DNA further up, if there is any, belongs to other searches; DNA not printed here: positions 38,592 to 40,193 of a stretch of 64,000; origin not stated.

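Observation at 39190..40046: carB reads straight through into a complete diaminopimelate epimerase (DapF) domain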

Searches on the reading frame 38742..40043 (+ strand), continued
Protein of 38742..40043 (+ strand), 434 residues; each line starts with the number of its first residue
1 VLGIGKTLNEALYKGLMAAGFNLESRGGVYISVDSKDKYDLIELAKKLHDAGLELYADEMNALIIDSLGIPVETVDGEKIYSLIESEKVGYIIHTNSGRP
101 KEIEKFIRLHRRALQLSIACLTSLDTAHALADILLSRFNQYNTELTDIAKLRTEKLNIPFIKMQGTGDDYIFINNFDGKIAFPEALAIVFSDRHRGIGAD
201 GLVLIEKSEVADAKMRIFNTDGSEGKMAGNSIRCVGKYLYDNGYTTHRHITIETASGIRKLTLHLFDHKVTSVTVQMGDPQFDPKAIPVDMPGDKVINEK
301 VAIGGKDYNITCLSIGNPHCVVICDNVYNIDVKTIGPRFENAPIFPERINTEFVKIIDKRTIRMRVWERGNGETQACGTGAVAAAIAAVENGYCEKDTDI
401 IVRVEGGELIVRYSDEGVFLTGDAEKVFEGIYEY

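Call 15: search_solved_structures(query=window:38742-40043:+, max_evalue=0.001, show_alignments=4)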
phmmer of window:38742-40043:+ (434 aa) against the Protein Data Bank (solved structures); distinct sequences matched with E-value up to 0.001: 20.
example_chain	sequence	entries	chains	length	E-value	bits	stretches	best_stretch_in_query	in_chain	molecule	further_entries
2otn_A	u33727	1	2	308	4.2e-68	233.2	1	158-434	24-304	Diaminopimelate epimerase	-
9mro_A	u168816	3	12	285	8.2e-59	202.6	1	158-430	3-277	Diaminopimelate epimerase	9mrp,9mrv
3ejx_A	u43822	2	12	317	2.9e-51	177.7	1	158-430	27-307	Diaminopimelate epimerase, chloroplastic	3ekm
8qzy_A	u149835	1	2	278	1.2e-50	175.7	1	158-430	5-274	Diaminopimelate epimerase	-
5ha4_A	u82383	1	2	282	4.8e-50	173.7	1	158-431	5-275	Diaminopimelate epimerase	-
6d13_A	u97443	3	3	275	1.8e-48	168.5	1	159-431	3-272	Diaminopimelate epimerase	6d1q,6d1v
5ygu_A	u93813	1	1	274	2.6e-48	168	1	159-431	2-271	Diaminopimelate epimerase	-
4ijz_A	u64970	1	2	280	2.7e-48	168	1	159-431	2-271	Diaminopimelate epimerase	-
4ik0_A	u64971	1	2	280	1.2e-47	165.9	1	159-431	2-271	Diaminopimelate epimerase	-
6vck_A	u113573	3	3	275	5.5e-47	163.6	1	159-431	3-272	Diaminopimelate epimerase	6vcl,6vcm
2q9h_A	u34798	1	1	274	2e-46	161.8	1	159-431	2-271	Diaminopimelate epimerase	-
1bwz_A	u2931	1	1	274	2.2e-46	161.7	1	159-431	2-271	PROTEIN (DIAMINOPIMELATE EPIMERASE)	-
1gqz_A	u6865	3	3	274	2.8e-46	161.3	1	159-431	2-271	DIAMINOPIMELATE EPIMERASE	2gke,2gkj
2q9j_A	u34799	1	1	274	6.9e-45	156.7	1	159-431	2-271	Diaminopimelate epimerase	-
7vdy_A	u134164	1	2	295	5.1e-36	127.5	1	151-432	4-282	O-ureido-serine racemase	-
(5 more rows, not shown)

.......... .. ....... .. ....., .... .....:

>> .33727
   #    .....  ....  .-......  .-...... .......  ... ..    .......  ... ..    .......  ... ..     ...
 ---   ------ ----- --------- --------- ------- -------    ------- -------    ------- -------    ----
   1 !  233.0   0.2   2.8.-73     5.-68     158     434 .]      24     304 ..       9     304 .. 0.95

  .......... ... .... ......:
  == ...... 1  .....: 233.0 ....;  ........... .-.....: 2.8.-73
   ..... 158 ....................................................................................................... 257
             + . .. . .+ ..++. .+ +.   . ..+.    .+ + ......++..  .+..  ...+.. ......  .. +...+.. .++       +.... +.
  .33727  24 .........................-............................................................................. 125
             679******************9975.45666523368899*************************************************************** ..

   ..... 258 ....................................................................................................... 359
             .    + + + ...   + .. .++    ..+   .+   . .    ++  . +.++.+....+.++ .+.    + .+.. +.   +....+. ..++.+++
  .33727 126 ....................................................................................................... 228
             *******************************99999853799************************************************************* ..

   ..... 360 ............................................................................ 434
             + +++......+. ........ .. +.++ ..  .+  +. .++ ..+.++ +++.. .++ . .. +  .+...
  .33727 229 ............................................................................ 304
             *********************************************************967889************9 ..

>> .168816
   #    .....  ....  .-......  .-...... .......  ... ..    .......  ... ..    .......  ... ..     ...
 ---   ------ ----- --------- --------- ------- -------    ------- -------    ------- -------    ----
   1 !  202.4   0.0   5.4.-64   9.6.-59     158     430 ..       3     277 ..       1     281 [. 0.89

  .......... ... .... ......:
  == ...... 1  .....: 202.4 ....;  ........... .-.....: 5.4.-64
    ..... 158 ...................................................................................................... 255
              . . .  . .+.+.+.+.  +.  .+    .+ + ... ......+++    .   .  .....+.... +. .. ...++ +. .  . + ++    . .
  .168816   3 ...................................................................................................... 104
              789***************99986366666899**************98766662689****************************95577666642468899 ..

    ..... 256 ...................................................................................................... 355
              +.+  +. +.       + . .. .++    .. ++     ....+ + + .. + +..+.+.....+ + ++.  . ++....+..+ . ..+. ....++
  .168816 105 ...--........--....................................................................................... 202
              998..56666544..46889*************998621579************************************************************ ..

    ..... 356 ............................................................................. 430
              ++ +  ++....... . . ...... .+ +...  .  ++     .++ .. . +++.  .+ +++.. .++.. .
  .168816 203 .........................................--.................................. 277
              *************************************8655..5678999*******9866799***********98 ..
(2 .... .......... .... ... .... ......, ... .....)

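Call 17: list_cluster_members(proteins=[L052:5280-9317:+, L034:5295-9320:+, L026:5301-9338:+, L003:5301-9302:+, L075:5298-9320:+])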
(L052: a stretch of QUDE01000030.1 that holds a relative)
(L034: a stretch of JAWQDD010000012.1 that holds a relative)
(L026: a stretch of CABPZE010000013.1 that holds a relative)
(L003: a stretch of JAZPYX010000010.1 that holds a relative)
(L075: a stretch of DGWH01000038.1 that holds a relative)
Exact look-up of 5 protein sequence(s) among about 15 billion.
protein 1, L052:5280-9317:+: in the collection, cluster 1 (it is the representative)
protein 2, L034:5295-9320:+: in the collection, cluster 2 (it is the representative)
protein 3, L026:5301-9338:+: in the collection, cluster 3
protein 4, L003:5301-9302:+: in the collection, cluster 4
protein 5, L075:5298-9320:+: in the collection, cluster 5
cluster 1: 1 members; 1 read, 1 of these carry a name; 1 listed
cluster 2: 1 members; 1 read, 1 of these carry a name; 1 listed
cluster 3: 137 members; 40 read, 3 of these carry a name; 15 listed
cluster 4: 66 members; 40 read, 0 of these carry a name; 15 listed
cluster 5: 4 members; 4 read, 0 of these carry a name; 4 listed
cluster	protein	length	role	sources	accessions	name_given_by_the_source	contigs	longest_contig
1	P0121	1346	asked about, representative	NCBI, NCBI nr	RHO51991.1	carbamoyl-phosphate synthase large subunit [Ruminococcaceae bacterium AM07-15]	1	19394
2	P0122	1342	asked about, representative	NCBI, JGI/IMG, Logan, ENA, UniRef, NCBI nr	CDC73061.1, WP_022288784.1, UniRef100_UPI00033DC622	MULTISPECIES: carbamoyl-phosphate synthase large subunit [environmental samples] | carbamoyl-phosphate synthase large subunit n=2 Tax=environmental samples TaxID=876090 ...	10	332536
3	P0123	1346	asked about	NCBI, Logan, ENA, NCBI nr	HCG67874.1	MAG TPA: carbamoyl phosphate synthase large subunit [Clostridiales bacterium] | carbamoyl phosphate synthase large subunit [Clostridiales bacterium]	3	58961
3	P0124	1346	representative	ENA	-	-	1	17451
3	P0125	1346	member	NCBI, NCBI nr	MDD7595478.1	MAG: carbamoyl-phosphate synthase large subunit [Clostridiales bacterium] | carbamoyl-phosphate synthase large subunit [Clostridiales bacterium]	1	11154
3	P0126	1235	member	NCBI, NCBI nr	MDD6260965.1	MAG: carbamoyl-phosphate synthase large subunit, partial [Clostridiales bacterium] | carbamoyl-phosphate synthase large subunit [Clostridiales bacterium]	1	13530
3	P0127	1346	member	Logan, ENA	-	-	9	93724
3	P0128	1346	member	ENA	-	-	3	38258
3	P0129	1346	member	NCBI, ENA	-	-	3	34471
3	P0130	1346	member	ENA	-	-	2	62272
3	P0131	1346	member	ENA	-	-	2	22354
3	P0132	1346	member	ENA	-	-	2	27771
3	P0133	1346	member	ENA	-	-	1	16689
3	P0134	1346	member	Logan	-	-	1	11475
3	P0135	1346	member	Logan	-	-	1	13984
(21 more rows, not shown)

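Call 49: predict_structure(alignment_id=A2)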
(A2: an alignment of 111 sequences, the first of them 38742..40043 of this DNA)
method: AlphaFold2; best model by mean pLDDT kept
length: 434 residues; sequences in the alignment: 111
mean_pLDDT: 90.5   pTM: 0.81
mean pLDDT of the five models: 90.5, 89.9, 88.6, 88.0, 87.6
residues with pLDDT >= 90: 269; 70-90: 157; 50-70: 7; < 50: 1
segments of 3 or more residues with pLDDT < 50: none
pLDDT, mean of each block of 10 residues (from residue 1): 70 80 76 87 90 90 92 88 89 82 84 87 86 81 79 88 92 94 90 90 97 96 91 97 95 96 94 96 91 93 92 95 92 90 91 97 95 92 98 97 95 96 96 89
secondary structure, 60 per line:
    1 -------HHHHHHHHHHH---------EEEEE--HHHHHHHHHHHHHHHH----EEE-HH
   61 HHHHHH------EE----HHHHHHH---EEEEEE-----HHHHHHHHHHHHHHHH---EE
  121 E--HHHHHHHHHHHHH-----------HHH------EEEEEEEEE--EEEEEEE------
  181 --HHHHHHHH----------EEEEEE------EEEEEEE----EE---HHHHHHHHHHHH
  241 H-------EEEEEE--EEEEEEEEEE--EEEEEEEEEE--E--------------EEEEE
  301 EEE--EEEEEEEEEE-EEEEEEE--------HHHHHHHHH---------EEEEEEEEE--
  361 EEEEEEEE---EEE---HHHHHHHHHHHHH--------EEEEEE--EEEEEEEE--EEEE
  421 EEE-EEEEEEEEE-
elements in order: H8-18 E28-32 H35-50 E55-57 H59-66 H79-85 E89-94 H100-115 E119-121 H124-136 E157-165 E168-174 H183-190 E201-206 E213-219 H229-241 E249-254 E257-266 E269-278 E296-303 E306-315 E317-323 H332-340 E350-358 E361-368 E372-374 H378-390 E399-404 E407-414 E417-423 E425-433

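Call 52: fold_search(model_id=the predicted structure, library=pdb)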
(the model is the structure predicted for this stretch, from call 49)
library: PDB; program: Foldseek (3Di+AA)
matches with E <= 10: 1532; with E <= 0.001: 126
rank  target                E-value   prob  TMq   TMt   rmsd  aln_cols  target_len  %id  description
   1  2otn_A                3.9e-37  1.00  0.58  0.83   3.1       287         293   41  Crystal structure of the catalytically active form of diaminopimelate epimerase from Bacillus anthracis (released 2008-03-04)
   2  9mro_A                8.8e-36  1.00  0.60  0.92   1.6       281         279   40  Crystal structures of a cyanobacterial DAP epimerase bound to either D,L-aziDAP or D,L-alpha-methyl DAP (released 2025-07-16)
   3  8qzy_A                3.4e-35  1.00  0.56  0.85   3.2       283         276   34  Structural and biochemical characterization of diaminopimelate epimerase from Pseudomonas aeruginosa (released 2024-11-06)
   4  2otn_B                5.4e-34  1.00  0.51  0.72   4.6       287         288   39  Crystal structure of the catalytically active form of diaminopimelate epimerase from Bacillus anthracis (released 2008-03-04)
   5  8qzy_B                8.1e-34  1.00  0.57  0.86   2.8       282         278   34  Structural and biochemical characterization of diaminopimelate epimerase from Pseudomonas aeruginosa (released 2024-11-06)
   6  3ejx_D                7.6e-33  1.00  0.60  0.86   2.0       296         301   34  Crystal structure of diaminopimelate epimerase from Arabidopsis thaliana in complex with LL-AziDAP (released 2009-02-17)
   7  3ejx_B                9.6e-33  1.00  0.60  0.89   2.1       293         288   34  Crystal structure of diaminopimelate epimerase from Arabidopsis thaliana in complex with LL-AziDAP (released 2009-02-17)
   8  2q9h                  1.1e-32  1.00  0.55  0.85   2.9       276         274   33  Crystal structure of the C73S mutant of diaminopimelate epimerase (released 2007-10-23)
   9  5ha4_B                1.5e-32  1.00  0.57  0.86   2.8       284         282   34  Structure of a diaminopimelate epimerase from Acinetobacter baumannii (released 2016-01-27)
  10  5ha4_A                1.6e-32  1.00  0.57  0.85   2.9       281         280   34  Structure of a diaminopimelate epimerase from Acinetobacter baumannii (released 2016-01-27)
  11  3ejx_A                1.7e-32  1.00  0.60  0.89   2.0       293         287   34  Crystal structure of diaminopimelate epimerase from Arabidopsis thaliana in complex with LL-AziDAP (released 2009-02-17)
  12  4ijz_A                4.4e-32  1.00  0.55  0.83   3.4       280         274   34  Crystal structure of diaminopimelate epimerase from Escherichia coli (released 2013-02-20)
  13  2q9j                  4.7e-32  1.00  0.54  0.83   3.2       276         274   33  Crystal structure of the C217S mutant of diaminopimelate epimerase (released 2007-10-23)
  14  1bwz                  5.3e-32  1.00  0.55  0.84   3.0       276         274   33  DIAMINOPIMELATE EPIMERASE FROM HEMOPHILUS INFLUENZAE (released 1998-12-16)
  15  1gqz                  9.5e-32  1.00  0.56  0.86   2.7       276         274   33  Refinement of Haemophilus influenzae Diaminopimelate epimerase at 1.7A (released 2003-06-12)
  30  6r76_A                5.3e-17  1.00  0.51  0.63   5.2       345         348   14  Crystal structure of trans-3-Hydroxy-L-proline dehydratase from Thermococcus litoralis - open conformation (released 2019-07-03)
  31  6r76_C                6.3e-17  1.00  0.51  0.63   4.9       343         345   15  Crystal structure of trans-3-Hydroxy-L-proline dehydratase from Thermococcus litoralis - open conformation (released 2019-07-03)
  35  6r76_D                1.1e-15  1.00  0.47  0.59   5.5       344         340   15  Crystal structure of trans-3-Hydroxy-L-proline dehydratase from Thermococcus litoralis - open conformation (released 2019-07-03)
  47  4k7g_D                1.4e-14  1.00  0.49  0.59   7.6       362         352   14  Crystal structure of a 3-hydroxyproline dehydratse from agrobacterium vitis, target efi-506470, with bound pyrrole 2-c (released 2013-05-01)
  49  6r76_B                1.8e-14  1.00  0.48  0.60   5.3       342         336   15  Crystal structure of trans-3-Hydroxy-L-proline dehydratase from Thermococcus litoralis - open conformation (released 2019-07-03)
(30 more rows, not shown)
